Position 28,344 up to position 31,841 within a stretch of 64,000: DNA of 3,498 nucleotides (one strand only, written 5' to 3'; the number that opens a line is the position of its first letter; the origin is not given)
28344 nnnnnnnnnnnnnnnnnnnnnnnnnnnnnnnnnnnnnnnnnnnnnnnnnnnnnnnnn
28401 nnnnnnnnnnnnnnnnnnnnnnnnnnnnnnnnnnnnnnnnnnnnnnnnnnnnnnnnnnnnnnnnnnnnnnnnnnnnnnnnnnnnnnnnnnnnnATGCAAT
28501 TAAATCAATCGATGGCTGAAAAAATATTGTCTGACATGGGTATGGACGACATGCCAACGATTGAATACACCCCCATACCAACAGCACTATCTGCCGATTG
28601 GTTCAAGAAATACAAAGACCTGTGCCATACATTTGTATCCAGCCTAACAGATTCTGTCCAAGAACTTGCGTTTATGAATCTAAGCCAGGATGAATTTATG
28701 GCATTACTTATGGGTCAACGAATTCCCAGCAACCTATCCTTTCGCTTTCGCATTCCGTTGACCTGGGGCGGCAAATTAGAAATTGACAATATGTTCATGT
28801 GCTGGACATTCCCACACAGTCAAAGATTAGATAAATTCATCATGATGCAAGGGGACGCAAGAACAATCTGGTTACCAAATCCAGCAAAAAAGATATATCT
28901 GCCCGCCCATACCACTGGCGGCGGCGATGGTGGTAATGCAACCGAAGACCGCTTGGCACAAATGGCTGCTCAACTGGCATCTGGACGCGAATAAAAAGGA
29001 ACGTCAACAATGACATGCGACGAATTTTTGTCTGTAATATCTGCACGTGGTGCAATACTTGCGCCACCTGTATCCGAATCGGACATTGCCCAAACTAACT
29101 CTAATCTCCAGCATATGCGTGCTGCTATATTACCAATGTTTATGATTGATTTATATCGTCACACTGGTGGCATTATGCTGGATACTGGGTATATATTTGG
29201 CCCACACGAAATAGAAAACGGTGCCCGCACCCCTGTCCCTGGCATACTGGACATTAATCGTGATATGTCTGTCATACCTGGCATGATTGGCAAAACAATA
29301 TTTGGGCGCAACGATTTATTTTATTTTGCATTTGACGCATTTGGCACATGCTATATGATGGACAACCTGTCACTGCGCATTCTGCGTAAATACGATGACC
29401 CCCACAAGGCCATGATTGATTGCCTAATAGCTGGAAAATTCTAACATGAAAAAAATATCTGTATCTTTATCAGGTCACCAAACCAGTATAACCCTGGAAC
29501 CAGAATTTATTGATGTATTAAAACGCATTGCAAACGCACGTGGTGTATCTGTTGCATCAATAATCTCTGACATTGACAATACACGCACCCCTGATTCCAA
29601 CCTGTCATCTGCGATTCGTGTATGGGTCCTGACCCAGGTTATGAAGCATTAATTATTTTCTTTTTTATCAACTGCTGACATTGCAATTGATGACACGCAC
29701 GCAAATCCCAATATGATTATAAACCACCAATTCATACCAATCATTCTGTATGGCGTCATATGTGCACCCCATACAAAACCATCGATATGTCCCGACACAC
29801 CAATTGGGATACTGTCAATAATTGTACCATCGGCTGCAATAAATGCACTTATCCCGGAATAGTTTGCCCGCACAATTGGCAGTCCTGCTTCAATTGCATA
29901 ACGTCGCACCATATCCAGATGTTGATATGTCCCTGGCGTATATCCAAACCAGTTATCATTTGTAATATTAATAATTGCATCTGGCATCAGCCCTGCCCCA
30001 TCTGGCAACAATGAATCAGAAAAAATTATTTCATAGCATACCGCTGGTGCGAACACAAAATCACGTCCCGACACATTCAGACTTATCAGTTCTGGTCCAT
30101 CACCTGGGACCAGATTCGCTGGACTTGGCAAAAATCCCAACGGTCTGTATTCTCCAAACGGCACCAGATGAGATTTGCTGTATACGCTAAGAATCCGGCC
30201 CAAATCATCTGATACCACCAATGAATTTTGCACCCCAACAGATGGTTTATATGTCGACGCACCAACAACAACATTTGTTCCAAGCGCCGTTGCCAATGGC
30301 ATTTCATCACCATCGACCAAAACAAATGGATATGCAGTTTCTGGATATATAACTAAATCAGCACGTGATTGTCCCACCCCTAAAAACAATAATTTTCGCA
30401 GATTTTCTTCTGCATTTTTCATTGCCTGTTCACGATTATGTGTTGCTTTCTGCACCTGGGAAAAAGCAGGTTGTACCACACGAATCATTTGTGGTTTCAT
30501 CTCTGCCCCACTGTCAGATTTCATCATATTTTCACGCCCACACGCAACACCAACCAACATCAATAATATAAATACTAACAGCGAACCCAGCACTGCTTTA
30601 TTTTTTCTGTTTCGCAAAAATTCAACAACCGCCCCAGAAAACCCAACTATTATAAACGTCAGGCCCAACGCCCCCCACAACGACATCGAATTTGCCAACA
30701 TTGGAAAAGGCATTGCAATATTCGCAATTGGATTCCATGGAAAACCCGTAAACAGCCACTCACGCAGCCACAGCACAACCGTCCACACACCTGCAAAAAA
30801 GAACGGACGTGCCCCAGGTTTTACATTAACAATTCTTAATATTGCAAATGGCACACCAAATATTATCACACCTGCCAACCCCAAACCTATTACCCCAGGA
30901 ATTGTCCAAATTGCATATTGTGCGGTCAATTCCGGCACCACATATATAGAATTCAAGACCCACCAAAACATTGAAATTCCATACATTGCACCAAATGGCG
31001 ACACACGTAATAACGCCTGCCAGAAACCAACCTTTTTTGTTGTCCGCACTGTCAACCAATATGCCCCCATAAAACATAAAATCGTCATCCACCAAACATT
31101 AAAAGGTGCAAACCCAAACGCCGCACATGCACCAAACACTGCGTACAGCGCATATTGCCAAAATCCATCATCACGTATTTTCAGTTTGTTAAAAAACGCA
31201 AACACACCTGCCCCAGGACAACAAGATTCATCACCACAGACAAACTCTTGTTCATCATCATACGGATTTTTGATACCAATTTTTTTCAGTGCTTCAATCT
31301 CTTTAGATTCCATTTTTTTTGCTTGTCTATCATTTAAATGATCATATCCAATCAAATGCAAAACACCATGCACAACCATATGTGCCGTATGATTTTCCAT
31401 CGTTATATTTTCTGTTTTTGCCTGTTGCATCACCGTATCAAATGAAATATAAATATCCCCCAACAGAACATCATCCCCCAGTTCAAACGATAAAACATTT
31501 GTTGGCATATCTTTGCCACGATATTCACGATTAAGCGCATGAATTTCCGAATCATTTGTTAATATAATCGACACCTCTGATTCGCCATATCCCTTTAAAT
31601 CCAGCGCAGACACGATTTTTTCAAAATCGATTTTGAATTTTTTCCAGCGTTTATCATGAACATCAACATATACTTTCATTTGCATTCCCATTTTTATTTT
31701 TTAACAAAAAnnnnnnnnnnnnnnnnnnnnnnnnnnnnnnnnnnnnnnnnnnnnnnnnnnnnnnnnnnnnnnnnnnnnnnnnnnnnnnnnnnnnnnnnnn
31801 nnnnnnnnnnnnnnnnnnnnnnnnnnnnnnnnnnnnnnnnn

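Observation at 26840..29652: Uncharacterised five-gene locus: a divergent 224 aa gene plus a four-gene operon ending in an RHH regulator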

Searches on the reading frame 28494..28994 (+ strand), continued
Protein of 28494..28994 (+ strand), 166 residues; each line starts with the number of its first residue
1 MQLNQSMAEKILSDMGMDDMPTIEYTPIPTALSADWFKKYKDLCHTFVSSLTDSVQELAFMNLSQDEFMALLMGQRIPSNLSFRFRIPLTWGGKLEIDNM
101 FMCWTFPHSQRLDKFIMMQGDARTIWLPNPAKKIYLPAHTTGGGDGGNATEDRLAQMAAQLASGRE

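Call 76: find_related_loci(query=A6, collection=metagenome_contigs, flank=10000)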
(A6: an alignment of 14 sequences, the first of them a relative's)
Query A6 (193 aa) in metagenome_contigs; peptide patterns used: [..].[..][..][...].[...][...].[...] (x = any residue, [..] = any of these).
54 stretches matched a pattern; 30 encode a relative of the query (tblastn E <= 1e-3); 30 distinct loci.
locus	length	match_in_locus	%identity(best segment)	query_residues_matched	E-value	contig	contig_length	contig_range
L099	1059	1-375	76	66-190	3e-69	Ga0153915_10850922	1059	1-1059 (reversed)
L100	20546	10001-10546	48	8-190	1e-51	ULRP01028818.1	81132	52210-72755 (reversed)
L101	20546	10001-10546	48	8-190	1e-51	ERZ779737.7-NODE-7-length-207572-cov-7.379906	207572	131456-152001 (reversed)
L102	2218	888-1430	45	10-191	4e-52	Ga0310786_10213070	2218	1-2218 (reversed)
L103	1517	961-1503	45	10-191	7e-53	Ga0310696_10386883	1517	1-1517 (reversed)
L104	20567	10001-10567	40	1-190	9e-50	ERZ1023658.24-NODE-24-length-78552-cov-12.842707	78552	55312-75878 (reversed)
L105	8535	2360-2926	40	1-190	8e-50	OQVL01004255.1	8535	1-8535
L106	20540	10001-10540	46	9-190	3e-49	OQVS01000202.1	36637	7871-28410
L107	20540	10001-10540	47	9-190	3e-49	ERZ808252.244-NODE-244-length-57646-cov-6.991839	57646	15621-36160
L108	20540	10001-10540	47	9-190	3e-49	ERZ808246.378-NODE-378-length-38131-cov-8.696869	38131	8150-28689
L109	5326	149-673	47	14-190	3e-49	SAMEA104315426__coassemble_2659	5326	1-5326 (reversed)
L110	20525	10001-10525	47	14-190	9e-49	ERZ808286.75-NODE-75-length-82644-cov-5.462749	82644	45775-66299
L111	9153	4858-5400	45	8-190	2e-48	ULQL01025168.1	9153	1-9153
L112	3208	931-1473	41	9-190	9e-47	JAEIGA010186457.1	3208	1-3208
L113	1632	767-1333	38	1-190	2e-46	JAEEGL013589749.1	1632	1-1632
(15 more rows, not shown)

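Call 100: search_protein_families(library=pfam, alignment_id=A9, max_evalue=0.5)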
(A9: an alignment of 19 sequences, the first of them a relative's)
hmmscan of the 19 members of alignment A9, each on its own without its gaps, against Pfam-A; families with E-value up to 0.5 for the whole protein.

A. member 1, L093:5000-5998:+ (333 aa): 2 families
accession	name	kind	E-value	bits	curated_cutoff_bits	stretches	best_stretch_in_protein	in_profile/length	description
PF08378.17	NERD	-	0.016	16.1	22.1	1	173-271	12-110/111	Nuclease-related domain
PF14017.11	DUF4233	-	0.085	13.7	27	1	19-86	36-104/107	Protein of unknown function (DUF4233)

B. families by the number of members that match (of 19 scanned): 14 families
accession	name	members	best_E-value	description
PF08378.17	NERD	3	0.001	Nuclease-related domain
PF18741.7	MTES_1575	3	0.056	REase_MTES_1575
PF04145.20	Ctr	2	0.033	Ctr copper transporter family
PF08468.16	MTS_N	2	0.061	Methyltransferase small domain N-terminal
PF07219.19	HemY_N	2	0.19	HemY protein N-terminus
PF07264.17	EI24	1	0.02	Sulfate transporter CysZ/Etoposide-induced protein 2.4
PF08373.16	RAP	1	0.045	RAP domain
PF23329.3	EF_HAND_1_PLCG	1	0.078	PLCG EF-hand motif 1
PF14017.11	DUF4233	1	0.085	Protein of unknown function (DUF4233)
PF22251.1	PFF1_TM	1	0.11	Vacuolar membrane protease, transmembrane domain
PF09739.14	MCM_bind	1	0.12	Mini-chromosome maintenance replisome factor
PF15706.10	TMEM132_C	1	0.32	TMEM132 C-terminal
PF18916.5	Lycopene_cyc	1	0.33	Lycopene cyclase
PF03666.18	NPR3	1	0.35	Nitrogen Permease regulator of amino acid transport activity 3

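Call 113: fold_search(model_id=the predicted structure, library=pdb)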
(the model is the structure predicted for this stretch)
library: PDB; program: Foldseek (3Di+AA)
matches with E <= 10: 87; with E <= 0.001: 0
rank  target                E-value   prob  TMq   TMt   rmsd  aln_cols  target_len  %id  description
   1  8w1p_G                2.9e-01  0.16  0.23  0.12  23.1       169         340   12  Structure of Selenomonas sp. Cascade (SsCascade) (released 2024-08-07)
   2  9sjo_A                4.8e-01  0.12  0.23  0.14  22.8       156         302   14  Type I-F_HNH variant Cascade target-free RNP, HNH domain in middle position (released 2026-02-04)
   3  8ydb_J                5.4e-01  0.54  0.25  0.13   8.2        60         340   23  Type I-FHNH Cascade-dsDNA intermediate complex (released 2024-07-31)
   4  9sjm_A                6.5e-01  0.54  0.27  0.14   7.2        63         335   24  Type I-F_HNH variant Cascade target-free RNP, HNH domain in inwards position (released 2026-02-04)
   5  9siu_A                8.9e-01  0.30  0.29  0.16   8.3       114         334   14  Type I-F_HNH variant Cascade bound to dsDNA, HNH domain in outwards position (released 2026-02-18)
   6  8z0l_F                8.9e-01  0.08  0.22  0.12  22.8       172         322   12  Cryo-EM structure of Cas8-HNH system at partial R-loop state (released 2024-10-02)
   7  9shx_A                9.5e-01  0.09  0.22  0.12  14.2       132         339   14  Type I-F_HNH variant Cascade bound to dsDNA, HNH domain in middle position (released 2026-02-04)
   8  9sit_A                1.1e+00  0.09  0.27  0.14  24.1       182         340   13  Type I-F_HNH variant Cascade bound to dsDNA, HNH domain in inwards position (released 2026-02-18)
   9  7qhm_A                1.5e+00  0.02  0.16  0.08  22.0       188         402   12  Cytochrome bcc-aa3 supercomplex (respiratory supercomplex III2/IV2) from Corynebacterium glutamicum (stigmatellin and  (released 2022-05-18)
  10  7pzr                  1.6e+00  0.06  0.19  0.05  11.0        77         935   12  Cryo-EM structure of POLRMT in free form. (released 2022-11-16)
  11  8u8u_E                1.7e+00  0.03  0.15  0.04  12.7        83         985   13  Cryo-EM Structure of Cognate Substrate ATP Bound in the Entry Site (ES) of Human Mitochondrial Transcription Elongatio (released 2024-09-04)
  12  3r5x_D                1.9e+00  0.05  0.16  0.10  12.4       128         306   11  Crystal Structure of D-alanine--D-Alanine Ligase from Bacillus anthracis complexed with ATP (released 2011-04-06)
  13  4h9d_A                2.3e+00  0.05  0.20  0.32  10.5       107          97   13  Crystal Structure of Mn-dependent Gme HNH nicking endonuclease from Geobacter metallireducens GS-15, Northeast Structu (released 2012-10-10)
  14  5mkw_A                2.3e+00  0.05  0.21  0.27  15.6       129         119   12  Crystal structure of the human ZRANB3 HNH domain (released 2017-06-28)
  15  7r51_B                2.3e+00  0.04  0.15  0.05   9.5        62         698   16  Structure of P. gingivalis DPP11 in complex with the dipeptide Arg-Asp (released 2022-05-04)
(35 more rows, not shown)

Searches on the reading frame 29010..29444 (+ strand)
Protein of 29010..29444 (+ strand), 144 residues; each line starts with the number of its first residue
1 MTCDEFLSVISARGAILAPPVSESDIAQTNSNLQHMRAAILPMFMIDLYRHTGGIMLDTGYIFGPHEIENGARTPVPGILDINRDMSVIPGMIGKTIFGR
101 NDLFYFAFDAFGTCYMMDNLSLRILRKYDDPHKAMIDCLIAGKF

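Call 3: search_protein_families(library=pfam, proteins=[window:29010-29444:+], max_evalue=1)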
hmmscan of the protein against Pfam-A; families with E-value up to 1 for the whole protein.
window:29010-29444:+ (144 aa): 0 families

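Call 4: search_protein_families(library=ncbifam, proteins=[window:29010-29444:+], max_evalue=1)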
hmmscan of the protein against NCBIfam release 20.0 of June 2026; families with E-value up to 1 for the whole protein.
window:29010-29444:+ (144 aa): 1 family
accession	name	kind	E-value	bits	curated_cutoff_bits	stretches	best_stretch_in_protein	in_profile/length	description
NF038335.1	YPO0640_fam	subfamily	1.4e-05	25.1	55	1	11-130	13-137/150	YrhA family protein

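Call 6: search_protein_families(library=padloc, proteins=[window:29010-29444:+], max_evalue=1)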
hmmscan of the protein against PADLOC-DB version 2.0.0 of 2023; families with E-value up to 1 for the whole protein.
window:29010-29444:+ (144 aa): 0 families

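Call 7: search_protein_families(library=phrogs, proteins=[window:29010-29444:+], max_evalue=1)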
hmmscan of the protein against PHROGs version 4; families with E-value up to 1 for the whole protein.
window:29010-29444:+ (144 aa): 0 families

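Call 13: find_homologous_proteins(query=window:29010-29444:+, max_evalue=0.01)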
Query window:29010-29444:+ (144 aa): 393 proteins with E <= 0.01 among 397 candidates; the best 120 are listed.
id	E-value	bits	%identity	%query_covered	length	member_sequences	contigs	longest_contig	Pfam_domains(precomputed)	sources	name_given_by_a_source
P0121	3.1e-90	317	97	100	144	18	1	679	-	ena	-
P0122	1.5e-74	267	81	100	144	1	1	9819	-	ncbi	-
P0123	5.4e-67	242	74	100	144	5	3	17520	-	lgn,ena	-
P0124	3.2e-66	240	70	100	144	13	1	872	-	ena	-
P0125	4.2e-64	233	72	100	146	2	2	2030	-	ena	-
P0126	1.0e-63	231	69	100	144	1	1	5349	-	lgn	-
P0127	5.8e-63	229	69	100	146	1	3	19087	-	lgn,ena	-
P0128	8.2e-62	225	67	100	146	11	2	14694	-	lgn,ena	-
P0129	1.0e-61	225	69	100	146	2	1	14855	-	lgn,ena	-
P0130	1.2e-61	225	68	100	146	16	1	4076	-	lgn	-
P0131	6.1e-61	222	67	100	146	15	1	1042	-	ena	-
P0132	1.1e-60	222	67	100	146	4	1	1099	-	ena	-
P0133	3.2e-60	220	67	100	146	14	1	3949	-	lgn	-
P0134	7.3e-58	212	65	100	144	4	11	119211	-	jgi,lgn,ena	jgi:hypothetical protein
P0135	3.4e-57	210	66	100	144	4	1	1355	-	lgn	-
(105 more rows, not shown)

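Call 16: search_solved_structures(query=A2, max_evalue=10, show_alignments=2)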
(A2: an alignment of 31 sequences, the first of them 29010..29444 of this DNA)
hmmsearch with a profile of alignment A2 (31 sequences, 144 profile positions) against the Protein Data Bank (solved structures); distinct sequences matched with E-value up to 10: 5.
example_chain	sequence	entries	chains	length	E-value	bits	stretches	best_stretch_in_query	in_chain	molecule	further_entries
8env_H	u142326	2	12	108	0.63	13.1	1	30-92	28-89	Sheath initiator gp34 | Baseplate component gp34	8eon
9b45_G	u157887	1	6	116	0.73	12.9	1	30-92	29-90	gp35 Sheath initiator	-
2r6u_A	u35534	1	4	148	0.88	12.7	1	54-110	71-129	Uncharacterized protein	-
2wzg_A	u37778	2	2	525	0.89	12.6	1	97-138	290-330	GLUCOSYLTRANSFERASE | Putative uncharacterized protein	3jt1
3jsz_A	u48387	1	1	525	1.2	12.2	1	100-138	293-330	Putative uncharacterized protein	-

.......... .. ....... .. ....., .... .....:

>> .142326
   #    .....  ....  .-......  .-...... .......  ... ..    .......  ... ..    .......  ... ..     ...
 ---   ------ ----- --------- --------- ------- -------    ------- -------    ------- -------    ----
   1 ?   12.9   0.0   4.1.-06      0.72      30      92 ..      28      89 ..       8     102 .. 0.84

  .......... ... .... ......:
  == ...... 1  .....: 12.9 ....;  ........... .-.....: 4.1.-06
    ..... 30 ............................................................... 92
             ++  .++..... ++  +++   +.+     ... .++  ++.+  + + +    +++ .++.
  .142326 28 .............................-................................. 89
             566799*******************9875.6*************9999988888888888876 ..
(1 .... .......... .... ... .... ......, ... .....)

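Call 17: search_protein_families(library=pfam, alignment_id=A2, max_evalue=1)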
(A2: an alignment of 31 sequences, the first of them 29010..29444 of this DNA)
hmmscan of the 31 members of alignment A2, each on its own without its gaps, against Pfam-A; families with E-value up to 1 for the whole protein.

A. member 1, window:29010-29444:+ (144 aa): 0 families

B. families by the number of members that match (of 31 scanned): 2 families
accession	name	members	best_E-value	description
PF09346.15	SMI1_KNR4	4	0.16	SMI1 / KNR4 family (SUKH-1)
PF09353.15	DUF1995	1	0.32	Domain of unknown function (DUF1995)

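Call 41: search_protein_families(library=ncbifam, alignment_id=A2, max_evalue=0.01)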
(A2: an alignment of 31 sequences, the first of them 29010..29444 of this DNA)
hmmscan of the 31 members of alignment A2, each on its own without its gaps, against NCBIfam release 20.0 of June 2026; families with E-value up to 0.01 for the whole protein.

A. member 1, window:29010-29444:+ (144 aa): 1 family
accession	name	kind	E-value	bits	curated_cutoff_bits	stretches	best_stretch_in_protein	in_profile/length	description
NF038335.1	YPO0640_fam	subfamily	1.4e-05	25.1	55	1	11-130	13-137/150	YrhA family protein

B. families by the number of members that match (of 31 scanned): 1 family
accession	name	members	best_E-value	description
NF038335.1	YPO0640_fam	28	6.4e-10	YrhA family protein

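Call 73: search_solved_structures(query=A5, max_evalue=10, show_alignments=3)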
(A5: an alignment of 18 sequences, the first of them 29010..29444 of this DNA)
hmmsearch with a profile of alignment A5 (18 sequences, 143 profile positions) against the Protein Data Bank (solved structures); distinct sequences matched with E-value up to 10: 2.
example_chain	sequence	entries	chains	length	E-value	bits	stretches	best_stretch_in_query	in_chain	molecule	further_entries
2qvk_A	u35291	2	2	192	1.2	12.2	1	37-95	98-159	Sodium/calcium exchanger 1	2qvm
8tvh_G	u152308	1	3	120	1.4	12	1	42-106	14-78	4G5 heavy chain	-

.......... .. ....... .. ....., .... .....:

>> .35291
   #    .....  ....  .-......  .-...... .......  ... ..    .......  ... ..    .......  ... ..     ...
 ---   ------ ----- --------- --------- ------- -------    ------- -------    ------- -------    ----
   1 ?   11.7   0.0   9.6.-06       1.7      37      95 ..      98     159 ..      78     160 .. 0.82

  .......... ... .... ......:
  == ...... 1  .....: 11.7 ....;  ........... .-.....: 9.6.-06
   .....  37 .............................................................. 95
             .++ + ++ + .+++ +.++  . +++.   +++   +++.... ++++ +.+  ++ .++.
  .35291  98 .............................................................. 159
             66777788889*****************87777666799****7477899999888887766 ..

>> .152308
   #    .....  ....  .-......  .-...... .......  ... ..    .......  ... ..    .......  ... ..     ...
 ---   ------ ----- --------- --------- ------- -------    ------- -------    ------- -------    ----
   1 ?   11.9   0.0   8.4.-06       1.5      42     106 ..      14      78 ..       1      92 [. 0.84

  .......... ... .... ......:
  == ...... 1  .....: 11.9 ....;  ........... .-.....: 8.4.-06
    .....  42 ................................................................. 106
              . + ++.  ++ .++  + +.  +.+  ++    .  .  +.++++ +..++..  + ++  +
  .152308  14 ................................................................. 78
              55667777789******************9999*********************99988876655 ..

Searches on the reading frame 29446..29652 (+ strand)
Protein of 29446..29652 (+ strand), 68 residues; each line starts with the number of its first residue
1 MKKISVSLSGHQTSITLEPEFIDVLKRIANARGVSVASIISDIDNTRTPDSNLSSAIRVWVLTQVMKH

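Call 3: search_protein_families(library=pfam, proteins=[window:29446-29652:+], max_evalue=1)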
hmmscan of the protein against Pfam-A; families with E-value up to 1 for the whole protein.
window:29446-29652:+ (68 aa): 4 families
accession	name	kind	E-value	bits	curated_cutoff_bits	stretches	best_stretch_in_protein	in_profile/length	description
PF13467.12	RHH_4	-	8.6e-23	80.6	25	1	2-64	2-66/67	Ribbon-helix-helix domain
PF01402.27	RHH_1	-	0.0095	16.3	20.5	1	13-40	2-29/39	Ribbon-helix-helix protein, copG family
PF13918.12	PLDc_3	-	0.054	13.6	27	1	6-47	107-148/180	PLD-like domain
PF19891.5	DUF6364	-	0.079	13.9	27.3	1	15-50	7-39/70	Family of unknown function (DUF6364)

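Call 4: search_protein_families(library=ncbifam, proteins=[window:29446-29652:+], max_evalue=1)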
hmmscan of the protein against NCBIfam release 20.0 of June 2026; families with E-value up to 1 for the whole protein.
window:29446-29652:+ (68 aa): 0 families

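Call 6: search_protein_families(library=padloc, proteins=[window:29446-29652:+], max_evalue=1)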
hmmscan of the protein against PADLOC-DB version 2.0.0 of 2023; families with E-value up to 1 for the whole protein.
window:29446-29652:+ (68 aa): 0 families

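Call 7: search_protein_families(library=phrogs, proteins=[window:29446-29652:+], max_evalue=1)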
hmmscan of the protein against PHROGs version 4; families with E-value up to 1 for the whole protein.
window:29446-29652:+ (68 aa): 5 families
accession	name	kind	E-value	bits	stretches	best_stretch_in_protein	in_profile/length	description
phrog_17810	-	unknown function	0.038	15.1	1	7-45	39-77/119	-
phrog_11622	-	transcription regulation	0.1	13.8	1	15-43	3-31/100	transcriptional regulator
phrog_3180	-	transcription regulation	0.21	12.6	1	14-40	9-35/50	Arc-like repressor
phrog_582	-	transcription regulation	0.24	12.7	1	9-43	56-90/105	Arc-like repressor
phrog_2639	-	transcription regulation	0.37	12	1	12-43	39-70/91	Arc-like repressor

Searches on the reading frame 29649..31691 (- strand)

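Call 3: search_protein_families(library=pfam, proteins=[window:29649-31691:-], max_evalue=1)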
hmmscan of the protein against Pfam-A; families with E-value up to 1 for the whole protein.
window:29649-31691:- (680 aa): 5 families
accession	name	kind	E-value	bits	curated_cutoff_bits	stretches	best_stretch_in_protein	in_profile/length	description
PF02130.23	YbeY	-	6.3e-34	117.1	25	1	31-137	20-128/129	Endoribonuclease YbeY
PF20154.4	LNT_N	-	1.1e-19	71.6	27.1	1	187-353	2-158/159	Apolipoprotein N-acyltransferase N-terminal domain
PF00795.27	CN_hydrolase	-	1.4e-16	61.1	23.2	1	433-625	27-231/256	Carbon-nitrogen hydrolase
PF00726.22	IL10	-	0.27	11.2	24.2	1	374-421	4-55/170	Interleukin 10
PF24213.1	DUF7434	-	0.59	10.7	27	1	269-291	11-33/40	Family of unknown function (DUF7434)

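Call 4: search_protein_families(library=ncbifam, proteins=[window:29649-31691:-], max_evalue=1)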
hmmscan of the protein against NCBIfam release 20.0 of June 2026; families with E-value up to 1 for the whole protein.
window:29649-31691:- (680 aa): 6 families
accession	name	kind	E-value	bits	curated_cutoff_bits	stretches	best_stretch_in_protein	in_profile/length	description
TIGR00546.1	lnt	equivalog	3.2e-66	224.1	132.9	1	234-623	2-394/395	apolipoprotein N-acyltransferase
TIGR00043.2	TIGR00043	equivalog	2.2e-36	124.7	45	1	23-141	14-145/146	rRNA maturation RNase YbeY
NF010570.0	PRK13963.1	equivalog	6.7e-28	97.7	274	1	35-144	147-260/261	rRNA maturation RNase YbeY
NF008934.0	PRK12291.1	equivalog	3.9e-12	46.2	427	1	233-584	64-375/419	apolipoprotein N-acyltransferase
NF058595.1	invert_tail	domain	0.046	14.1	37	1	332-387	21-75/113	lipo-invert putative C-terminal anchoring domain-containing protein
NF009107.0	PRK12452.1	equivalog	0.16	10.6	787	1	333-383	24-74/509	cardiolipin synthase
